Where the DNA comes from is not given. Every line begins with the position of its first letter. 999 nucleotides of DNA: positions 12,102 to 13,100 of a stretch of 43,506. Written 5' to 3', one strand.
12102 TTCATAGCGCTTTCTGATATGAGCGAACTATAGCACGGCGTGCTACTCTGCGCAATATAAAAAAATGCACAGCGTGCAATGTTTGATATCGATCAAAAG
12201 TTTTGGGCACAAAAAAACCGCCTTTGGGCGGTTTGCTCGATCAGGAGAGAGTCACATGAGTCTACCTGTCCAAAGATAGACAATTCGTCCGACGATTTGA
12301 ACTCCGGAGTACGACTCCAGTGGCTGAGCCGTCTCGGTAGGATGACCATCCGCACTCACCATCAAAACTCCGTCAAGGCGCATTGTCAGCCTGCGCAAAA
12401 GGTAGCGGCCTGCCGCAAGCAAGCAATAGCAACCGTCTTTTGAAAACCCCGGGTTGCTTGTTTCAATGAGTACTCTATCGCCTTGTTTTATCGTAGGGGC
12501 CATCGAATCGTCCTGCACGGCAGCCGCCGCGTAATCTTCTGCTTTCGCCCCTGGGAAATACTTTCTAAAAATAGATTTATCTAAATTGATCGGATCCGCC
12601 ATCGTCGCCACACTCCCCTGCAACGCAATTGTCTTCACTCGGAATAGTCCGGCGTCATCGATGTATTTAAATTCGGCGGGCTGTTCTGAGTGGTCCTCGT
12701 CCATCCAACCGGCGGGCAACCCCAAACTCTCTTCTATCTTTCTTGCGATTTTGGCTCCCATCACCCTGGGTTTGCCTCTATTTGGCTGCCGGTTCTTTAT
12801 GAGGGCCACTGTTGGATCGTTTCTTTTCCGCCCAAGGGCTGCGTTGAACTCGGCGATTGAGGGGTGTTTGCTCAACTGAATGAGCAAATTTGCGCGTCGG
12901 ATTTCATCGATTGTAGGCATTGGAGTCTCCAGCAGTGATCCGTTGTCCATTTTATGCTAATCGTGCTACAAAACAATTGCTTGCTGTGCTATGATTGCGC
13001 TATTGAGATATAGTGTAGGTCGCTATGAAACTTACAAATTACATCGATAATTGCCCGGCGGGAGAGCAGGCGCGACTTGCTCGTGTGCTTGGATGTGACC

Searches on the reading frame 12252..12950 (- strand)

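Call 94: search_protein_families(library=phrogs, proteins=[window:12252-12950:-], max_evalue=0.00001)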
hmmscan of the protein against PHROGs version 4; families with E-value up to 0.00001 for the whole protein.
window:12252-12950:- (232 aa): 4 families
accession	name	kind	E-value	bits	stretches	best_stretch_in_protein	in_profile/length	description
phrog_4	-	transcription regulation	1.8e-17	64.4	1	46-227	160-336/400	transcriptional repressor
phrog_12107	-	transcription regulation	4.4e-15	56.9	1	11-91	1-81/142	transcriptional repressor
phrog_6201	-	transcription regulation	1.9e-12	48.1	1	117-227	3-115/121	CI-like repressor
phrog_5736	-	transcription regulation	1.6e-08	35.8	1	15-108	4-90/133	transcriptional regulator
